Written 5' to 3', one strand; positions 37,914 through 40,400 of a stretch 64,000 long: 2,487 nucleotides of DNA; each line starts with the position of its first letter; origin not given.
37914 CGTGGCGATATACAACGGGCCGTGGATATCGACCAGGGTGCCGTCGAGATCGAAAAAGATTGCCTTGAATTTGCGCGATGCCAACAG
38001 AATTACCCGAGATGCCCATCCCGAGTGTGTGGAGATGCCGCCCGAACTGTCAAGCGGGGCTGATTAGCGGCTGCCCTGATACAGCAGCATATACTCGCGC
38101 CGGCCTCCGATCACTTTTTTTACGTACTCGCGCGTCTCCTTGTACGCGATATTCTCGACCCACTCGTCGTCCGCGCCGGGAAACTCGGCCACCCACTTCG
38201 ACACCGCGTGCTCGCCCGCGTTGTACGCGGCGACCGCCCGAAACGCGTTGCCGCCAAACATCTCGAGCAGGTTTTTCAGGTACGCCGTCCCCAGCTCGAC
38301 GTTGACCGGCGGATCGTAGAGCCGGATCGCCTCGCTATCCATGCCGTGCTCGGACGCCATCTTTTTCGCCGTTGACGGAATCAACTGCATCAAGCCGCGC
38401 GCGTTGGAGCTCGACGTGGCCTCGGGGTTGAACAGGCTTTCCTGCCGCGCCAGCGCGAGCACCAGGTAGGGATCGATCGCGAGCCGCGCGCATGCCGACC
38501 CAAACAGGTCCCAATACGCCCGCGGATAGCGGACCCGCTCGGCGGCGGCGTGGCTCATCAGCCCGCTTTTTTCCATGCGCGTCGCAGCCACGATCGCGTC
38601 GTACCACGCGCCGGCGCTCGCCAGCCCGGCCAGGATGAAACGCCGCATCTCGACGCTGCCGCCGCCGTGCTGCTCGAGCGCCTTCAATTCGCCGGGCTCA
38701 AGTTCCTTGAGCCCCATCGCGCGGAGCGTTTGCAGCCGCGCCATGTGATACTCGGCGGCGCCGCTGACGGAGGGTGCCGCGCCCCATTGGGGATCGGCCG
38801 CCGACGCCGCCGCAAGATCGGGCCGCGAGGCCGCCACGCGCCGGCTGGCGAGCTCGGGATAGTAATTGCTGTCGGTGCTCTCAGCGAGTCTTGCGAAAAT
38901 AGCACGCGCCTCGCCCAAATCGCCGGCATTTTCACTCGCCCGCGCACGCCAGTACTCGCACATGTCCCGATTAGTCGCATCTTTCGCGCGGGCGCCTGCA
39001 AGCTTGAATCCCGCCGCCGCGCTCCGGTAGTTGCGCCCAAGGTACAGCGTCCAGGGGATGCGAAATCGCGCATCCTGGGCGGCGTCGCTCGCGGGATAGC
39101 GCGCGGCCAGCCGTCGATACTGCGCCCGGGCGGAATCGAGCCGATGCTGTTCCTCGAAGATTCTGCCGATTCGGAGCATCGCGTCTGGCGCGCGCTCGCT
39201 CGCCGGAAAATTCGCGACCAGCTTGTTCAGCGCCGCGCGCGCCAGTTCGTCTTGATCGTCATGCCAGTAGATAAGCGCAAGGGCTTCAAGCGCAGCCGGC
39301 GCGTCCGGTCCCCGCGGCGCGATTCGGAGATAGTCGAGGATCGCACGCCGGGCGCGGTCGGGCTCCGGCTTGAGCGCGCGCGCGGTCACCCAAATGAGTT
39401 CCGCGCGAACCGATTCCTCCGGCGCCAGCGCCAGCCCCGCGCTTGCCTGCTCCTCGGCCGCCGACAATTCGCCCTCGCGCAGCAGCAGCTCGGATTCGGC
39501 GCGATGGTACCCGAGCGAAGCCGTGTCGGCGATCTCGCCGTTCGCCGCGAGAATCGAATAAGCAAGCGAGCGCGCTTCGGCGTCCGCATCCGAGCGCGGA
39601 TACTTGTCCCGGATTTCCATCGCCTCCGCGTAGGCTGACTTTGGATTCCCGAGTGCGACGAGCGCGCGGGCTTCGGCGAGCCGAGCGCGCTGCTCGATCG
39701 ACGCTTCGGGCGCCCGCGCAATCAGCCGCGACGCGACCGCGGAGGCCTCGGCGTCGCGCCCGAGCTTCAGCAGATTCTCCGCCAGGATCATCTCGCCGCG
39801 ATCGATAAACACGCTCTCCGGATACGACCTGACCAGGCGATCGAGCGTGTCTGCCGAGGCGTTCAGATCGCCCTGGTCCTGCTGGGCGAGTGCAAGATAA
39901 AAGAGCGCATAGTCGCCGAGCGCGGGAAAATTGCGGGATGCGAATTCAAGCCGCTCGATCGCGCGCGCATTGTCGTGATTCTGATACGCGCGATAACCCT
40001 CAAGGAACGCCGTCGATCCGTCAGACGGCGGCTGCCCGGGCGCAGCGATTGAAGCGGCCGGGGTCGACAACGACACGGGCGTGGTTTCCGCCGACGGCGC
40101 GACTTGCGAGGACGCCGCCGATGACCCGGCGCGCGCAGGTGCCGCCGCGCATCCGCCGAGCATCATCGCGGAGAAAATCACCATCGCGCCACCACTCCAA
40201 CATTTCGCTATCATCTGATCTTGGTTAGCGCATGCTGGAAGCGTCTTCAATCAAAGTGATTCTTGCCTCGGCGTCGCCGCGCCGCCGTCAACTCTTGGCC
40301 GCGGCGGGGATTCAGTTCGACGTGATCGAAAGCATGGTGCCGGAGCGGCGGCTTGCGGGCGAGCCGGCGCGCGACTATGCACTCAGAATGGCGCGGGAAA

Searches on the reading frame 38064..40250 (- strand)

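Call 45: search_protein_families(library=pfam, proteins=[window:38064-40250:-], max_evalue=0.00001)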
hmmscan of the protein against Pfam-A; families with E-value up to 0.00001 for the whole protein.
window:38064-40250:- (728 aa): 5 families
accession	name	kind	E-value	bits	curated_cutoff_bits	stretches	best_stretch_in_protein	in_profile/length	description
PF01464.25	SLT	-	7.9e-32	109.7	21.3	1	583-692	3-110/117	Transglycosylase SLT domain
PF13174.12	TPR_6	-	3.6e-18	65.3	26.3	0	114-146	1-33/33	Tetratricopeptide repeat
PF13428.12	TPR_14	-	3.3e-08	33.8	23.5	0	355-392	1-38/44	Tetratricopeptide repeat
PF13432.12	TPR_16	-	1e-06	29.5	32.7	0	83-146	2-64/65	Tetratricopeptide repeat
PF13525.12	YfiO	-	1.4e-06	28.7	25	0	79-210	6-128/203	Outer membrane lipoprotein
